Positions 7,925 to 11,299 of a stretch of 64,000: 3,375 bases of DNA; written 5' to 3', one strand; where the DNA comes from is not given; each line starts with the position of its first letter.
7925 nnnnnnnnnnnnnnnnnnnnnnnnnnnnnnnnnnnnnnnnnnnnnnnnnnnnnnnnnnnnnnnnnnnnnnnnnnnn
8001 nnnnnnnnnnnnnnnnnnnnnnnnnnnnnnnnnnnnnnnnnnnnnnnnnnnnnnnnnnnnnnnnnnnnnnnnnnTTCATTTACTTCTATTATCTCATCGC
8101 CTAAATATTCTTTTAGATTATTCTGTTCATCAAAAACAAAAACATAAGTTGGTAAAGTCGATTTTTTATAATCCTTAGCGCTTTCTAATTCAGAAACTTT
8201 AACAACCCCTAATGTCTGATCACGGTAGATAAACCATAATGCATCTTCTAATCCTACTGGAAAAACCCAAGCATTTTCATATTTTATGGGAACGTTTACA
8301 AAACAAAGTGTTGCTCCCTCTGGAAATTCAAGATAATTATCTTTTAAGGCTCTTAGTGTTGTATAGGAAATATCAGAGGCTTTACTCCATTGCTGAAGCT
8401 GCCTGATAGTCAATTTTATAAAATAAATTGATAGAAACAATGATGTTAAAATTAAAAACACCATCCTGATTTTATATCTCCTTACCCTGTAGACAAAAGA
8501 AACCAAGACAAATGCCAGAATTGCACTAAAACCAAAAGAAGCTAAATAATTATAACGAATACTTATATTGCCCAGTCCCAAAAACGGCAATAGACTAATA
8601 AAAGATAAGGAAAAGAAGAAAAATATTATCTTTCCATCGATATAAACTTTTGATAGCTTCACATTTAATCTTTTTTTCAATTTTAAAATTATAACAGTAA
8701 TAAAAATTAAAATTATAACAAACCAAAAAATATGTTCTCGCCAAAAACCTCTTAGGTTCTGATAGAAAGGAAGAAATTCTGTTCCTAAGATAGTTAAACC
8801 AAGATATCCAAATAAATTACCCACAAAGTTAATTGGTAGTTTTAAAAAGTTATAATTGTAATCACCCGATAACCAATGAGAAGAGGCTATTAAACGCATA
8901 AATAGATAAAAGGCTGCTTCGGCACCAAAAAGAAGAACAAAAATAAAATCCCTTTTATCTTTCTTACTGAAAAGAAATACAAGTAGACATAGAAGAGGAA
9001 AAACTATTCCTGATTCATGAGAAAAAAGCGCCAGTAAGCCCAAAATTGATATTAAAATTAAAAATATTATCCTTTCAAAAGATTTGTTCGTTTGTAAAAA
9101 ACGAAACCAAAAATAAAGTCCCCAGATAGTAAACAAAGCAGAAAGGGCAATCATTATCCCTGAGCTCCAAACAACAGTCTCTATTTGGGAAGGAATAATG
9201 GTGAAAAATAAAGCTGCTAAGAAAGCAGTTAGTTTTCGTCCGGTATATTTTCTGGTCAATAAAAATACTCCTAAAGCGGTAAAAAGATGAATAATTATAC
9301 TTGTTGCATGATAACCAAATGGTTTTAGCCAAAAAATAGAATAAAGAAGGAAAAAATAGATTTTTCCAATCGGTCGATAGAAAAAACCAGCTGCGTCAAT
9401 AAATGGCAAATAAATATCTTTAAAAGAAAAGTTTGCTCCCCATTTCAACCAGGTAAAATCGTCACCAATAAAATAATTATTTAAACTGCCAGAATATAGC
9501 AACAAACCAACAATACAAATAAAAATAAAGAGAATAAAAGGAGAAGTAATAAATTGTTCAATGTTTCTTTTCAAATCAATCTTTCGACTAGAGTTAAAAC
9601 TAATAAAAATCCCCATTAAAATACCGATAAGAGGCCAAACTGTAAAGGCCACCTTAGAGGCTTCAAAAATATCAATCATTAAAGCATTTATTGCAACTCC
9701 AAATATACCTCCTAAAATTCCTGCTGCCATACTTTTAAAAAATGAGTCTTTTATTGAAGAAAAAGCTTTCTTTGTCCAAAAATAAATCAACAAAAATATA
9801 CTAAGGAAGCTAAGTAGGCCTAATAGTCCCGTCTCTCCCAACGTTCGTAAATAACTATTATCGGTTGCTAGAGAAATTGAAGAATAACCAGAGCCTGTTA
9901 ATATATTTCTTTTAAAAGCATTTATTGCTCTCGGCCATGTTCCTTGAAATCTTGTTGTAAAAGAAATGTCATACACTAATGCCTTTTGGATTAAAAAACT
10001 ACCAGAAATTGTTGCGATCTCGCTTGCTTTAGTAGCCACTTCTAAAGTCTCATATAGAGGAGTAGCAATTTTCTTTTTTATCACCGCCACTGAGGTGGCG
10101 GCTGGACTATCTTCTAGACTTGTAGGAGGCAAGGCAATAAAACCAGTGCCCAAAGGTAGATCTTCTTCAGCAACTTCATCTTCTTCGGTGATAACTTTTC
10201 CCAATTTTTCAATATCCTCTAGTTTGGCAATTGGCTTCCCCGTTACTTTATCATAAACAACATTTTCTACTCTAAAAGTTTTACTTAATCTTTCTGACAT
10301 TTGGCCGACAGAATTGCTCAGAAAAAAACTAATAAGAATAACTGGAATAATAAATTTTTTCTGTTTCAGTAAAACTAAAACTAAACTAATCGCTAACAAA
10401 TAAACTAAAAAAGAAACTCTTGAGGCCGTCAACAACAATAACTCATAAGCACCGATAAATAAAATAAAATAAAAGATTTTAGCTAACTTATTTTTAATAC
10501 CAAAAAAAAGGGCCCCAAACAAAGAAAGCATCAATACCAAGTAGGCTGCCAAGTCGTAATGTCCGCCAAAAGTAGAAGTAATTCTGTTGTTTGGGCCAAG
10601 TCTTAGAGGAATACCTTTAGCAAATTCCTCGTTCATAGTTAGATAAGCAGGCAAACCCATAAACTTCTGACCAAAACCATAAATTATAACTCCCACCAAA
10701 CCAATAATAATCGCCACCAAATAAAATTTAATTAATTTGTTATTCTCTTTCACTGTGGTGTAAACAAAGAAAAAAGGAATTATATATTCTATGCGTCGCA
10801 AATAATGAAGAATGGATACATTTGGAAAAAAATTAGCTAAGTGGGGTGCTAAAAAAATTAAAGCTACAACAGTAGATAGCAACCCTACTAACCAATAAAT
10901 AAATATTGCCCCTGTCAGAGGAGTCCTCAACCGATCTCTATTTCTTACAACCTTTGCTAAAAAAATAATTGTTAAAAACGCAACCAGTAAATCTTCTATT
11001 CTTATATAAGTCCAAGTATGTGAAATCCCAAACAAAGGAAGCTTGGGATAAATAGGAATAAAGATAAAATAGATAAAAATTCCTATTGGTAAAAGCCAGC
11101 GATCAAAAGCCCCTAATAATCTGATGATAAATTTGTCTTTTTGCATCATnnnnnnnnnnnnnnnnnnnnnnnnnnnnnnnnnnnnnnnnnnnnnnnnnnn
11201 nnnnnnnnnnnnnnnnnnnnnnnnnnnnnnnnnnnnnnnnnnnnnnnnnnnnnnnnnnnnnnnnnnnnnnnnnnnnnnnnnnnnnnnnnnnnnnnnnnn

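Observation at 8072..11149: Single 1025-aa polypeptide fusing an O-antigen-ligase/Wzy_C-like domain to a PMT/TMTC-like GT-C domain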

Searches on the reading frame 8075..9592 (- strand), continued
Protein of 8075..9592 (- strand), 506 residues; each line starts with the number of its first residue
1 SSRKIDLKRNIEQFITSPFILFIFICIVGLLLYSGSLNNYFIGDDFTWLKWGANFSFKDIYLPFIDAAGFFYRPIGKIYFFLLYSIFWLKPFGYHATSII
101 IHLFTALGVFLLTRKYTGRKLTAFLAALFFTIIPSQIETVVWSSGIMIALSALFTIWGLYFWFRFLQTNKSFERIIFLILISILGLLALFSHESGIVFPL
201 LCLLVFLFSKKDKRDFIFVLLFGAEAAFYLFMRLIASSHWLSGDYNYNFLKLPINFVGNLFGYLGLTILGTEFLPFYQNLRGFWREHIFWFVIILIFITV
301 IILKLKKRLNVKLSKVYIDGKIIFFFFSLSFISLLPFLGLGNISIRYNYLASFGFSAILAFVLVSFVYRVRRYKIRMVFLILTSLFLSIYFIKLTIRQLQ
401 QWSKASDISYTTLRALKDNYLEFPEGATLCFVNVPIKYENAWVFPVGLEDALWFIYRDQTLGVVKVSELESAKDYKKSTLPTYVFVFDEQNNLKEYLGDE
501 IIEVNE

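Call 78: search_protein_families(library=pfam, proteins=[P0228, P0262, P0251, P0255, P0258, P0240, P0235, P0222, P0237, P0244], max_evalue=0.1)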
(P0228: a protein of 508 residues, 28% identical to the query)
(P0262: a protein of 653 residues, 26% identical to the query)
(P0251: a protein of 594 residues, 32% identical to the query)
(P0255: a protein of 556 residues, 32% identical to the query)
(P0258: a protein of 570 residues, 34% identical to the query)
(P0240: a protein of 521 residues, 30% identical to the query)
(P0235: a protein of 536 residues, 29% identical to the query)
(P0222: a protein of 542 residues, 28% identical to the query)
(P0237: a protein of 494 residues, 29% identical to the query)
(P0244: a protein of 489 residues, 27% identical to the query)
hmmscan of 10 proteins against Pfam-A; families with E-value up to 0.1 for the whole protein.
P0228 (508 aa): 0 families

P0262 (653 aa): 1 family
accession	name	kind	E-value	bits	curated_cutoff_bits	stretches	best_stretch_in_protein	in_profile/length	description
PF13231.12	PMT_2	-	6.3e-05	23.7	26.1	1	96-227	25-153/160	Dolichyl-phosphate-mannose-protein mannosyltransferase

P0251 (594 aa): 39 families (the best 25 are shown)
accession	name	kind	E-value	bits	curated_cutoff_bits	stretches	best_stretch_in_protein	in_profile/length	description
PF00515.34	TPR_1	-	2.2e-39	132.1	27.8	5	544-577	1-34/34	Tetratricopeptide repeat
PF13414.12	TPR_11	-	1.6e-37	127.4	26.8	4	415-456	1-42/42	TPR repeat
PF13181.12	TPR_8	-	3.7e-35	117.5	25.7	5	545-577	2-34/34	Tetratricopeptide repeat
PF07719.23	TPR_2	-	4.7e-34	114.1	27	5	443-475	2-34/34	Tetratricopeptide repeat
PF13431.12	TPR_17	-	3.4e-32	108.4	24.4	4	532-563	1-32/34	Tetratricopeptide repeat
PF14559.12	TPR_19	-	1.7e-28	99.1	25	3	521-583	2-61/68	Tetratricopeptide repeat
PF13432.12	TPR_16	-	1.2e-27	96.4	32.7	5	514-576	1-63/65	Tetratricopeptide repeat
PF13176.12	TPR_7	-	1.4e-27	93.8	27.9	5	478-507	1-32/36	Tetratricopeptide repeat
PF13428.12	TPR_14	-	6.4e-25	85.5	23.5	5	411-450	4-43/44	Tetratricopeptide repeat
PF13424.12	TPR_12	-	2.3e-24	85.8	30.1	4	443-505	4-74/77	Tetratricopeptide repeat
PF13374.12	TPR_10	-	2.9e-20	72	27.5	3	444-469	4-29/42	Tetratricopeptide repeat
PF13174.12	TPR_6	-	1.6e-13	50.7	26.3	1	545-572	1-28/33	Tetratricopeptide repeat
PF13371.12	TPR_9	-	3.1e-13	50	35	3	518-581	3-66/73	Tetratricopeptide repeat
PF12895.13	ANAPC3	-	5.3e-10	39.9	27.2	2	421-501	2-81/82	Anaphase-promoting complex, cyclosome, subunit 3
PF07721.20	TPR_4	-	8.7e-10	38.7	27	0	479-499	4-24/26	Tetratricopeptide repeat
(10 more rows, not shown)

P0255 (556 aa): 1 family
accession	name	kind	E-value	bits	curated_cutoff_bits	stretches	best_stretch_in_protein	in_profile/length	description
PF13231.12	PMT_2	-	3.8e-05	24.4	26.1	1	80-237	4-150/160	Dolichyl-phosphate-mannose-protein mannosyltransferase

P0258 (570 aa): 28 families (the best 25 are shown)
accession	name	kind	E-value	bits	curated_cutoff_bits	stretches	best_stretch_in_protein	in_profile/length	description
PF00515.34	TPR_1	-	1.5e-27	94.7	27.8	4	416-443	3-30/34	Tetratricopeptide repeat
PF13181.12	TPR_8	-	7.4e-26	88.5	25.7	4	521-552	2-33/34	Tetratricopeptide repeat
PF07719.23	TPR_2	-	2e-25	87.2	27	4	416-443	3-30/34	Tetratricopeptide repeat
PF13432.12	TPR_16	-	1.7e-19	70.4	32.7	2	492-553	3-64/65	Tetratricopeptide repeat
PF13424.12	TPR_12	-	5.9e-19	68.5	30.1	2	487-549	4-74/77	Tetratricopeptide repeat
PF13431.12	TPR_17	-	5.7e-18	64.1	24.4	3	402-435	1-34/34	Tetratricopeptide repeat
PF14559.12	TPR_19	-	2.4e-17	63.5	25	2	499-560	4-65/68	Tetratricopeptide repeat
PF13428.12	TPR_14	-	2.4e-15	55.9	23.5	3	490-528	5-43/44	Tetratricopeptide repeat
PF13176.12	TPR_7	-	1.6e-14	53.2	27.9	2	417-448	2-33/36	Tetratricopeptide repeat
PF13414.12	TPR_11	-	5e-14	52.2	26.8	4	500-531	8-39/42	TPR repeat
PF13371.12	TPR_9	-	1.7e-12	47.6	35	2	494-562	3-71/73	Tetratricopeptide repeat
PF13374.12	TPR_10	-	1e-11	44.8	27.5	3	489-516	5-32/42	Tetratricopeptide repeat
PF13174.12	TPR_6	-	2e-11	44.2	26.3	2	521-551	1-31/33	Tetratricopeptide repeat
PF12895.13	ANAPC3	-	1.6e-07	31.9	27.2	1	394-445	3-53/82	Anaphase-promoting complex, cyclosome, subunit 3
PF23914.1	TPR_CcmH_CycH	-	2.6e-07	31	42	1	407-519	43-154/158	Cytochrome c-type biogenesis protein H TPR domain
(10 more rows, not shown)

P0240 (521 aa): 0 families

P0235 (536 aa): 2 families
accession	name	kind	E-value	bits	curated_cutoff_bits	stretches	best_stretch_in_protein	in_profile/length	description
PF13231.12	PMT_2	-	0.0031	18.2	26.1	1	100-252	4-158/160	Dolichyl-phosphate-mannose-protein mannosyltransferase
PF25592.1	DUF7937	-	0.068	12.4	31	0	304-363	176-234/402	Domain of unknown function (DUF7937)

P0222 (542 aa): 2 families
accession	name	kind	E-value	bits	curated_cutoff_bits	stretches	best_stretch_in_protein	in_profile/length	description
PF02366.24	PMT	-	8.9e-06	25.9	22.7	1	73-227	74-241/245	Dolichyl-phosphate-mannose-protein mannosyltransferase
PF13231.12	PMT_2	-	0.00035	21.3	26.1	1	67-216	7-150/160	Dolichyl-phosphate-mannose-protein mannosyltransferase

P0237 (494 aa): 0 families

P0244 (489 aa): 0 families

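Call 83: search_protein_families(library=pfam, proteins=[L085:4497-6020:+, L083:1406-2992:+], max_evalue=0.01)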
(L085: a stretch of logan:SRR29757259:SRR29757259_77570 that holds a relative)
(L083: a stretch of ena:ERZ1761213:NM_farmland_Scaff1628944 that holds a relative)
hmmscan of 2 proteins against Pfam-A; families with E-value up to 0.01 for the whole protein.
L085:4497-6020:+ (507 aa): 1 family
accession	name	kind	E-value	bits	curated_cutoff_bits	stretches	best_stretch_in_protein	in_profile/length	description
PF04932.20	Wzy_C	-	5.8e-08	33.1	31.7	1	230-433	2-149/149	O-Antigen ligase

L083:1406-2992:+ (528 aa): 1 family
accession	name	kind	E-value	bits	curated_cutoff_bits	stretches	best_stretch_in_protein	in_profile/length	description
PF04932.20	Wzy_C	-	1e-07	32.3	31.7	1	223-425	2-148/149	O-Antigen ligase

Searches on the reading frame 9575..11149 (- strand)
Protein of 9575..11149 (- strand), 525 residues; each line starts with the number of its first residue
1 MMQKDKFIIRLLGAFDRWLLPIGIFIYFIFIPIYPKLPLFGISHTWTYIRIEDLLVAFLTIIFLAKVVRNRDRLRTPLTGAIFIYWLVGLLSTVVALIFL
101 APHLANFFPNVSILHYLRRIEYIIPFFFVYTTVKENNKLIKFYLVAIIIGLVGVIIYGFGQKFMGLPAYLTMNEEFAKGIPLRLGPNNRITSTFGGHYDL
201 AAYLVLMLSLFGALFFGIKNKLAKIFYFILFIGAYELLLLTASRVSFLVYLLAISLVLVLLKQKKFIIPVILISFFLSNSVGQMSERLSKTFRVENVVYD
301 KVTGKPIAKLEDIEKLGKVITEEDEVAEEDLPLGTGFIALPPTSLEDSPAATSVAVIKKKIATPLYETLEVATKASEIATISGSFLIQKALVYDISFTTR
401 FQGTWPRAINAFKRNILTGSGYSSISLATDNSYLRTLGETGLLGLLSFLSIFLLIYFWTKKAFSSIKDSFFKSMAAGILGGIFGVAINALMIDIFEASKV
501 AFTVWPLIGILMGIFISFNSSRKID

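Call 33: predict_structure(alignment_id=A3)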
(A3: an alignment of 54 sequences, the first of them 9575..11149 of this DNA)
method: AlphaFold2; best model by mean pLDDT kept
length: 525 residues; sequences in the alignment: 54
mean_pLDDT: 78.5   pTM: 0.82
mean pLDDT of the five models: 78.5, 78.3, 78.2, 76.8, 76.0
residues with pLDDT >= 90: 215; 70-90: 152; 50-70: 98; < 50: 60
segments of 3 or more residues with pLDDT < 50: 315-334, 357-382, 424-431
pLDDT, mean of each block of 10 residues (from residue 1): 80 87 97 83 72 93 92 89 93 86 79 85 95 94 98 95 84 65 71 73 96 97 97 96 90 98 97 94 76 72 68 45 33 57 59 49 33 37 64 62 67 77 46 53 88 94 95 98 90 68 96 89 53
secondary structure, 60 per line:
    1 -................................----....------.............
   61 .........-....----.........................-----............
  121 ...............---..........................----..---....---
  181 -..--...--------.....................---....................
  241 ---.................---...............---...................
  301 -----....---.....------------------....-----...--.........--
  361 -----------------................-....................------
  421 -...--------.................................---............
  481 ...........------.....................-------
elements in order: H2-33 E38-41 E48-50 H51-69 H71-74 H79-103 H109-135 H139-164 H174-177 H197-217 H221-240 H244-260 H264-278 H282-291 E292-300 E306-309 H313-317 E336-339 E350-358 E378-393 H395-414 H433-465 H469-491 H498-518

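Call 82: fold_search(model_id=the predicted structure, library=pdb)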
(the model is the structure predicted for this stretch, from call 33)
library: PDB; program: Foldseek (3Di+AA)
matches with E <= 10: 54; with E <= 0.001: 1
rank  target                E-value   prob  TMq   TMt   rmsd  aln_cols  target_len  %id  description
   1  7tpg_B                8.6e-04  1.00  0.43  0.53   8.5       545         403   13  Single-Particle Cryo-EM Structure of the WaaL O-antigen ligase in its ligand bound state (released 2022-04-06)
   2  7nvh                  4.5e-02  0.14  0.12  0.10  25.6       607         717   12  Cryo-EM structure of the mycolic acid transporter MmpL3 from M. tuberculosis (released 2021-06-16)
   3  6n40                  2.8e-01  0.08  0.12  0.10  25.6       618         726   10  Crystal structure of MmpL3 from Mycobacterium smegmatis (released 2019-02-06)
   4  5xan_A                3.1e-01  0.06  0.10  0.08  28.3       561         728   12  Crystal structure of SecDF in I form (P212121 space group) (released 2017-05-17)
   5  5xam_A                3.2e-01  0.06  0.10  0.08  28.6       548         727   12  Crystal structure of SecDF in I form at 4 A resolution (released 2017-05-17)
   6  7df8_A                5.3e-01  0.06  0.12  0.08  30.2       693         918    9  full length hNPC1L1-Apo (released 2021-08-04)
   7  9dp6_A                1.1e+00  0.06  0.13  0.10  26.4       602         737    9  Mycolicibacterium smegmatis MmpL5-AcpM structure (released 2024-10-23)
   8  7k7m_A                1.2e+00  0.04  0.12  0.09  25.2       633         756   12  Crystal Structure of a membrane protein (released 2021-09-22)
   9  8iz8                  2.3e+00  0.03  0.10  0.05  29.5       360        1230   12  cryo EM structure of apo hMRP4 (released 2024-04-10)
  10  7fif                  2.4e+00  0.02  0.11  0.08  25.8       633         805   12  Cryo-EM structure of the hedgehog release protein Disp from water bear (Hypsibius dujardini) (released 2021-09-08)
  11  8yky_R                3.3e+00  0.04  0.08  0.14  19.9       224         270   17  Structure of human class T GPCR TAS2R14-Ggustducin complex with agonist 28.1 (released 2024-07-10)
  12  9b43                  4.3e+00  0.03  0.15  0.11  27.9       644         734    8  Mycolicibacterium smegmatis MmpL4 structure (released 2024-10-02)
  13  9mx0_A                4.3e+00  0.02  0.14  0.11  26.8       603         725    8  Cluster of bipartite complex of MmpL5-AcpM from Mycolicibacterium smegmatis (released 2025-07-30)
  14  2yks_A                4.4e+00  0.02  0.07  0.10  18.8       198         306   13  PENTAMERIC LIGAND GATED ION CHANNEL ELIC MUTANT F246A (released 2011-07-06)
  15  9gi0_B                4.7e+00  0.02  0.14  0.11  24.4       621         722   10  Truncated MmpL4 in detergent (released 2025-02-19)
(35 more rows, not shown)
